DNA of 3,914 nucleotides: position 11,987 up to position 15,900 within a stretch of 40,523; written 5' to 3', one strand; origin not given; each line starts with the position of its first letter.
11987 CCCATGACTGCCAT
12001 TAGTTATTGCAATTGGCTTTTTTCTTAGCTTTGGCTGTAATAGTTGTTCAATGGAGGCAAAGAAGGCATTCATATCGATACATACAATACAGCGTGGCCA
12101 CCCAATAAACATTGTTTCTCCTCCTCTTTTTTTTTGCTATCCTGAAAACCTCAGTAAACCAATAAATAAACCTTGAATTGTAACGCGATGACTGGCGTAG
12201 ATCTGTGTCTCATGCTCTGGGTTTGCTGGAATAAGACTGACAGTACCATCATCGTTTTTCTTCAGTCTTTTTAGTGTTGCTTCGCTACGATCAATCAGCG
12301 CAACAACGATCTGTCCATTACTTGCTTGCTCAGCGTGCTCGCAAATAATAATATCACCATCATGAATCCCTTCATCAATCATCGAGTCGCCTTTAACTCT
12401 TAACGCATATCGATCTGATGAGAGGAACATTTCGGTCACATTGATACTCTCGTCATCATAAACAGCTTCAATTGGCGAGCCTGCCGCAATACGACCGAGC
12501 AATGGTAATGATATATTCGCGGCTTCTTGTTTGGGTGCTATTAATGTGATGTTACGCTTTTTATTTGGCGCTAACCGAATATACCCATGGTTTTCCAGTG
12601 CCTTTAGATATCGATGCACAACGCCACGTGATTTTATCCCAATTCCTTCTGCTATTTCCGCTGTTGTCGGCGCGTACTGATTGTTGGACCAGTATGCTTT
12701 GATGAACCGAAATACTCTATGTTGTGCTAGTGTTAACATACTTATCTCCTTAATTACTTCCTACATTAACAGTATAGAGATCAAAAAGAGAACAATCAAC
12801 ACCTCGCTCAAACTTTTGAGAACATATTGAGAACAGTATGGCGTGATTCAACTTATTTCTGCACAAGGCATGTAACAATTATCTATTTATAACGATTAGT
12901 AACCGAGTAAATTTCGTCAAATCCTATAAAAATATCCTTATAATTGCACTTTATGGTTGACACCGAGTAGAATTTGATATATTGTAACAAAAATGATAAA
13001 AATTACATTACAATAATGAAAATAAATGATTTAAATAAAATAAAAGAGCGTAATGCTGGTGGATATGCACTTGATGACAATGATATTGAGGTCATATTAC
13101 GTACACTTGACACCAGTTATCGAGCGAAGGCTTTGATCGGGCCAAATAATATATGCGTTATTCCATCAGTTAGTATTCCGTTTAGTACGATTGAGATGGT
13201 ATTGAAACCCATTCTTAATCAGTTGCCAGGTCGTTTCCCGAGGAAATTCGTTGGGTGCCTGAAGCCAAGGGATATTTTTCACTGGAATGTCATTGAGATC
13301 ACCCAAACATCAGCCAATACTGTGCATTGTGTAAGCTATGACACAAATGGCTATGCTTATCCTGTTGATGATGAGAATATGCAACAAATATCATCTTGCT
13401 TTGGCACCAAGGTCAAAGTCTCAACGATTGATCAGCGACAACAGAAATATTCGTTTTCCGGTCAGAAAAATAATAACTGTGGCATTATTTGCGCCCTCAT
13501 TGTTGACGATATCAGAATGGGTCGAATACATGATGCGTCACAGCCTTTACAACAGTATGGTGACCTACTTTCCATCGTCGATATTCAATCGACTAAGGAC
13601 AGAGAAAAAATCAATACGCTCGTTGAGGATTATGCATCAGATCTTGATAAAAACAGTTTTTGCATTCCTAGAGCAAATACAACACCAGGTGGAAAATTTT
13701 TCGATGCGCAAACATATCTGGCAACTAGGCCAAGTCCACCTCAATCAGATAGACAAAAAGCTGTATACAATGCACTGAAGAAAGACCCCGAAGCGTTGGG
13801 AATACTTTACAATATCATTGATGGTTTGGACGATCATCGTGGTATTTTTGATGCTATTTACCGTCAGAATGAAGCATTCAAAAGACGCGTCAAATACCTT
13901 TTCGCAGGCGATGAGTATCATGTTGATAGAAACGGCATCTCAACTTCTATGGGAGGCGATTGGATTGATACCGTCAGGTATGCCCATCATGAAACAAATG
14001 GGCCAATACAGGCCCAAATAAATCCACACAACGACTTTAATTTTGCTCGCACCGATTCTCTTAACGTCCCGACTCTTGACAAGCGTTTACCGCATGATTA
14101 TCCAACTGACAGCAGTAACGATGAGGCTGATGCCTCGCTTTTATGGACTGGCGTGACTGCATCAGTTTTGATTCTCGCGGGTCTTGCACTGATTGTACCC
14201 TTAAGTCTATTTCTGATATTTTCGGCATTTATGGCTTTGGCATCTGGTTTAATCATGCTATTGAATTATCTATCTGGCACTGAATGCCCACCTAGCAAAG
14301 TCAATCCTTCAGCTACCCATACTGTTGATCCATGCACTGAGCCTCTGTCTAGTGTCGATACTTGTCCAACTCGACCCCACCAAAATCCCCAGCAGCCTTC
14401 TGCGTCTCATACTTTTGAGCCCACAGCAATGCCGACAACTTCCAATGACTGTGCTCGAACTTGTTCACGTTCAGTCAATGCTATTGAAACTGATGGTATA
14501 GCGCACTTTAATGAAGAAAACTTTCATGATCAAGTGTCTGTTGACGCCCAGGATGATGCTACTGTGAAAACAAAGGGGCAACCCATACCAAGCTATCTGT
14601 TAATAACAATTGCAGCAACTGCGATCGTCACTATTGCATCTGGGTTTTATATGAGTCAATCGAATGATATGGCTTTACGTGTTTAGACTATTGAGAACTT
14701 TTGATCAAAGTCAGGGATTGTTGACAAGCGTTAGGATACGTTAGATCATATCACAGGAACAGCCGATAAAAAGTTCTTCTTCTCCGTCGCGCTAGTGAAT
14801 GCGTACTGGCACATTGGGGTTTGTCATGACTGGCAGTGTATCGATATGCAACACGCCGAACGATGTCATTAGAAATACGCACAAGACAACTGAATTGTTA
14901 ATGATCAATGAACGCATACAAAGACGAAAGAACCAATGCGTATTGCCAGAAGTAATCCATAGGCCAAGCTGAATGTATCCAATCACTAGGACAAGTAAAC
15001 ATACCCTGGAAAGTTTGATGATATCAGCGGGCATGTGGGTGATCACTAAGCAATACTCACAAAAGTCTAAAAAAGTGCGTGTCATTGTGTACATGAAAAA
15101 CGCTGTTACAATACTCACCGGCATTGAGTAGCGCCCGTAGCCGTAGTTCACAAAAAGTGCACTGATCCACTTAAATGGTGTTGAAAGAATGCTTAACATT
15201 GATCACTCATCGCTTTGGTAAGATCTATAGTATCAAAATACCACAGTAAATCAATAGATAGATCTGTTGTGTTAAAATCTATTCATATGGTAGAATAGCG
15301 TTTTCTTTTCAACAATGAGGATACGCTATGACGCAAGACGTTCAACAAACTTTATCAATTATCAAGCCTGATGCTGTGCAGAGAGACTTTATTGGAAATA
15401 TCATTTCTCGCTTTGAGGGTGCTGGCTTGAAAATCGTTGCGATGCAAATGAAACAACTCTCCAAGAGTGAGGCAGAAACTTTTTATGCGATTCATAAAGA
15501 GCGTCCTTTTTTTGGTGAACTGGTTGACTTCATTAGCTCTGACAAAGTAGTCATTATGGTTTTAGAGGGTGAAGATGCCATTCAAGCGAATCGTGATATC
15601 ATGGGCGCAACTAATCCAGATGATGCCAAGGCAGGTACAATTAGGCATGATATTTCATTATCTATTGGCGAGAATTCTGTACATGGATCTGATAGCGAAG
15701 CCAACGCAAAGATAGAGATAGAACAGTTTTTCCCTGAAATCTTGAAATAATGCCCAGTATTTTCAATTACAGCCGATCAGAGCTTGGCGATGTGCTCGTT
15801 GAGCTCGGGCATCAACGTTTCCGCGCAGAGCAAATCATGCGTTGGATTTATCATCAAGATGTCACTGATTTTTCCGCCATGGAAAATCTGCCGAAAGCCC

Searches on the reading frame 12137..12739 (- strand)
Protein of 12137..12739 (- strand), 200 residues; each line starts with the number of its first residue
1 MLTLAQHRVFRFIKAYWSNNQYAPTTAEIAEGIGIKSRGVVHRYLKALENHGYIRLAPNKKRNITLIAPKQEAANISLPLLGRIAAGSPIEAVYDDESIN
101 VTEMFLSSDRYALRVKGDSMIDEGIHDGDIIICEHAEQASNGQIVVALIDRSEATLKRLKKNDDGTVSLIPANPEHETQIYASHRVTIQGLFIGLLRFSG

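Call 12: search_protein_families(library=pfam, proteins=[window:12137-12739:-])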
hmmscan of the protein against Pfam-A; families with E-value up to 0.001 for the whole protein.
window:12137-12739:- (200 aa): 5 families
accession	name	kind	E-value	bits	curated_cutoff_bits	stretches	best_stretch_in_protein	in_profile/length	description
PF00717.28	Peptidase_S24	-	6.8e-30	103.6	23.3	1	79-191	1-114/116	Peptidase S24-like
PF01726.22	LexA_DNA_bind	-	7e-17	61.4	23.7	1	2-62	4-64/65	LexA DNA binding domain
PF09339.16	HTH_IclR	-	6.7e-05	23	22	1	25-55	20-49/52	IclR helix-turn-helix domain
PF12802.13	MarR_2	-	0.00014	22.4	27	1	2-59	3-55/61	MarR family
PF13412.12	HTH_24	-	0.00047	20.1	21.9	0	25-55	19-48/48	Winged helix-turn-helix DNA-binding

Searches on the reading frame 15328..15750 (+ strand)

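Call 16: search_protein_families(library=pfam, proteins=[window:15328-15750:+])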
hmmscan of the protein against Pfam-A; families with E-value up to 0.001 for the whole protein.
window:15328-15750:+ (140 aa): 1 family
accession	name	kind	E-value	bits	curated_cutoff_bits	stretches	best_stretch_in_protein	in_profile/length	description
PF00334.24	NDK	-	6.1e-53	178.7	27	1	6-137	1-132/135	Nucleoside diphosphate kinase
